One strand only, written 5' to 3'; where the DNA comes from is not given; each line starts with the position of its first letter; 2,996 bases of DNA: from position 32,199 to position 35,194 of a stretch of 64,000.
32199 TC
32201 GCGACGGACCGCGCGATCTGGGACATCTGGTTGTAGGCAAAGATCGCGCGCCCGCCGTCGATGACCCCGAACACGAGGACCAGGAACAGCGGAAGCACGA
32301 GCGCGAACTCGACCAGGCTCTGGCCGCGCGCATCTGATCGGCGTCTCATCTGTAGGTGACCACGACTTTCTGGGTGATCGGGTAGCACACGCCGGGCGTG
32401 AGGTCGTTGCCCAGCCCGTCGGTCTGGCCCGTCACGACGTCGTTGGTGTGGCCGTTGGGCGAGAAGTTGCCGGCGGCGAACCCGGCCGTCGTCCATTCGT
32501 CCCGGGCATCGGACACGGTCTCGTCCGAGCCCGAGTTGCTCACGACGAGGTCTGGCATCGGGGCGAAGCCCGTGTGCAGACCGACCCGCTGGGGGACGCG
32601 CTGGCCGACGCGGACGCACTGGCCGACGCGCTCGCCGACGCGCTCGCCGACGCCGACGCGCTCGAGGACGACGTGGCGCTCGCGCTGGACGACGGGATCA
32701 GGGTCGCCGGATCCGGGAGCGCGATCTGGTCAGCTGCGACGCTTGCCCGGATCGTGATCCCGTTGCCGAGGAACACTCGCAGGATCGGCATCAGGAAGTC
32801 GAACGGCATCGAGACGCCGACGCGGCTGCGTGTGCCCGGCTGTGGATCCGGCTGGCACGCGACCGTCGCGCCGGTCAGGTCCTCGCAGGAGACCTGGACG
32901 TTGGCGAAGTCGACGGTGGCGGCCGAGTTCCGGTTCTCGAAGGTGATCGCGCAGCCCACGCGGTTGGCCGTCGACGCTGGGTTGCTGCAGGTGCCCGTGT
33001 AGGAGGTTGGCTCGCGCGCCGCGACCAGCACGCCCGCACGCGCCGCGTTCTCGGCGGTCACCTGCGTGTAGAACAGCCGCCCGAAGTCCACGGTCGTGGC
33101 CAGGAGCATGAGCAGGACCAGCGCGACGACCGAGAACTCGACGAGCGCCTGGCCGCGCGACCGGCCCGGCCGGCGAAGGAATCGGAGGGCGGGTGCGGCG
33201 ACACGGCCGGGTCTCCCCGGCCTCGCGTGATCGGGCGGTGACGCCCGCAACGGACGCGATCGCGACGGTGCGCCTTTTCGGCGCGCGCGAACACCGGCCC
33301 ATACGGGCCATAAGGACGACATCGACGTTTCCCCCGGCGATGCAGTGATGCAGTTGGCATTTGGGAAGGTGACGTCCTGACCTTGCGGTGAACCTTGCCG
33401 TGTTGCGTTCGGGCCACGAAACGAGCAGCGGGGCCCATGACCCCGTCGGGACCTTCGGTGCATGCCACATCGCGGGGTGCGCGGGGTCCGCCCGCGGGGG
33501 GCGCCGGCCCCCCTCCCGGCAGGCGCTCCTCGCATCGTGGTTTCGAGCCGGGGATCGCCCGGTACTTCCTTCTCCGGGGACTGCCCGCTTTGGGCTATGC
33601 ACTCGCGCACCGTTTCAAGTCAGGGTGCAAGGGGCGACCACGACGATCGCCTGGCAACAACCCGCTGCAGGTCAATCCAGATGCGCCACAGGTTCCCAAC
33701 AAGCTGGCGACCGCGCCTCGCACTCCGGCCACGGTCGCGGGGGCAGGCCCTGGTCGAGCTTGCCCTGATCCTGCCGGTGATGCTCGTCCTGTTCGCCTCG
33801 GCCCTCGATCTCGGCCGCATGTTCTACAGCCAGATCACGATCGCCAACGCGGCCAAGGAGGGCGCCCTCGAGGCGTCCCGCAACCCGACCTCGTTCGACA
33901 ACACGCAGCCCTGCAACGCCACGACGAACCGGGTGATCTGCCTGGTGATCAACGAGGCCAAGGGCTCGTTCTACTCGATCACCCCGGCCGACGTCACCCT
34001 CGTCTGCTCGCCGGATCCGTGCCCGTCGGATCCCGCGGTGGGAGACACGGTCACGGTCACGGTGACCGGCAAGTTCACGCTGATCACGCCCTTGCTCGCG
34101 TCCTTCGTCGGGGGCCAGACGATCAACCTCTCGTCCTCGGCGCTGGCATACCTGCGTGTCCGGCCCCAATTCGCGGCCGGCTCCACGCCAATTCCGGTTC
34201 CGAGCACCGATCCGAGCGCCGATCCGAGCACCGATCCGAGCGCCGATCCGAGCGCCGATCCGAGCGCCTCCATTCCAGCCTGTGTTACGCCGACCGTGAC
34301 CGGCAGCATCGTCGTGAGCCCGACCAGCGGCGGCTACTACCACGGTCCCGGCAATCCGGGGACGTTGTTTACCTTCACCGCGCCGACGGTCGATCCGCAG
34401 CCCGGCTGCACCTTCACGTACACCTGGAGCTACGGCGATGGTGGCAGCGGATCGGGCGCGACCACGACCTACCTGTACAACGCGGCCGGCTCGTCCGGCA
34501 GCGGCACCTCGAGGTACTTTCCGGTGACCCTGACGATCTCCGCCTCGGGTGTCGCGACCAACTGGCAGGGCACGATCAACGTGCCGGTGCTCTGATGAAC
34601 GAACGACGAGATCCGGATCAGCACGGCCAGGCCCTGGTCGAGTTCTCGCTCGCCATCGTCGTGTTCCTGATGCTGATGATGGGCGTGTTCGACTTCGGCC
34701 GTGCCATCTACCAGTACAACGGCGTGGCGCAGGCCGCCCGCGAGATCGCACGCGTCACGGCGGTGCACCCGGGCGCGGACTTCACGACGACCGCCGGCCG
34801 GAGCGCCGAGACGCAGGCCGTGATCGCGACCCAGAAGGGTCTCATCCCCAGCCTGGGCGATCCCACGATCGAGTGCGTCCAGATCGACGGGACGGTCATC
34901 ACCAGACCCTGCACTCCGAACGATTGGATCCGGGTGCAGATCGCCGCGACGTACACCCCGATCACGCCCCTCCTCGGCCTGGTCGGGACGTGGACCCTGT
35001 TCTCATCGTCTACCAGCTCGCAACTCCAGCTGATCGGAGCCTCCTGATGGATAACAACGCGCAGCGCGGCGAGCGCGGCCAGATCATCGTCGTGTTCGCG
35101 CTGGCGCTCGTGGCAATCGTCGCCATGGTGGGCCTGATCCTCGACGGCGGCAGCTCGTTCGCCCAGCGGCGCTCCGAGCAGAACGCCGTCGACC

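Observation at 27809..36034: Orphan cluster of nine Tad pseudopilin-type genes organised as three TadE-TadE-TadG triplets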

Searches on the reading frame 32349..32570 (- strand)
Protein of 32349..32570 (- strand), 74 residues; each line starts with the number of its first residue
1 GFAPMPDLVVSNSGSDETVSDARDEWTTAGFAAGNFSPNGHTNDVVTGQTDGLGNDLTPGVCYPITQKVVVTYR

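Call 47: search_protein_families(library=pfam, max_evalue=1, proteins=[window:32349-32570:-])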
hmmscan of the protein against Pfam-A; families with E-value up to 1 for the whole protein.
seq(74 aa): 0 families

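Call 66: search_solved_structures(query=window:32349-32570:-, max_evalue=10, show_alignments=2)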
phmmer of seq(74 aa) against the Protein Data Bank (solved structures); distinct sequences matched with E-value up to 10: 0.

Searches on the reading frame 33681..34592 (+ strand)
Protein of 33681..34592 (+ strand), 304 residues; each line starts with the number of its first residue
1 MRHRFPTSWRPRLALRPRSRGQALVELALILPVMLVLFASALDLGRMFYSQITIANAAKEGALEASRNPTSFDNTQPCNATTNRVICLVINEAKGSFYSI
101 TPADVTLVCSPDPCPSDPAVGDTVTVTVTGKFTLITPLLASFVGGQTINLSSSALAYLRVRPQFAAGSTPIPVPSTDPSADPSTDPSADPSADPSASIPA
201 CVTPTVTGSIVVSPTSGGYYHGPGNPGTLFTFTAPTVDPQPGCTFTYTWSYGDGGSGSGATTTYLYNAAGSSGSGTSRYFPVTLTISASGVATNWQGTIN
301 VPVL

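Call 6: search_protein_families(library=pfam, max_evalue=0.1, proteins=[window:33681-34592:+])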
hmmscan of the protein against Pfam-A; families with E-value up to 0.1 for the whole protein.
window:33681-34592:+ (304 aa): 4 families
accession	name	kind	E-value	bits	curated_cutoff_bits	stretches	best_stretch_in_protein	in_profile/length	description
PF07811.17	TadE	-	5.8e-13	49.2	22.9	1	21-62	1-42/43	TadE-like protein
PF18911.6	PKD_4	-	1.4e-06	28.7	27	1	225-301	15-83/85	PKD domain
PF00801.26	PKD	-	0.0017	18.7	23.5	1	222-271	9-58/80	PKD domain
PF13400.11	Tad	-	0.0038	18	22.3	1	21-64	1-43/47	Putative Flp pilus-assembly TadE/G-like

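Call 33: search_protein_families(library=ncbifam, max_evalue=0.01, proteins=[window:33681-34592:+])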
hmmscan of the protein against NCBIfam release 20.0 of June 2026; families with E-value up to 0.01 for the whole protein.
window:33681-34592:+ (304 aa): 0 families

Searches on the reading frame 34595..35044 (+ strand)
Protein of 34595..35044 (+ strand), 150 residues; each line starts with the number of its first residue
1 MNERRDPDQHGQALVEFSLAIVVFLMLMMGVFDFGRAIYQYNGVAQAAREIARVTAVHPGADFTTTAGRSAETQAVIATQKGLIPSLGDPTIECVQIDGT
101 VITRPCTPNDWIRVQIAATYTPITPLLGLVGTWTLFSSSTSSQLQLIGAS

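Call 6: search_protein_families(library=pfam, max_evalue=0.1, proteins=[window:34595-35044:+])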
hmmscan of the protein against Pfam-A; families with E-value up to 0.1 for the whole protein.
window:34595-35044:+ (150 aa): 3 families
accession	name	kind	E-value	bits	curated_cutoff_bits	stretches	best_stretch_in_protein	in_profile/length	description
PF07811.17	TadE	-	1.9e-14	53.9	22.9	1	11-53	1-43/43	TadE-like protein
PF13400.11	Tad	-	0.013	16.2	22.3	1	11-40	1-29/47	Putative Flp pilus-assembly TadE/G-like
PF07963.17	N_methyl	-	0.034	14.2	21.2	1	8-32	3-27/27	Prokaryotic N-terminal methylation motif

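Call 33: search_protein_families(library=ncbifam, max_evalue=0.01, proteins=[window:34595-35044:+])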
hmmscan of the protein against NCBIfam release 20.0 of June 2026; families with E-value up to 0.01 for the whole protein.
window:34595-35044:+ (150 aa): 0 families
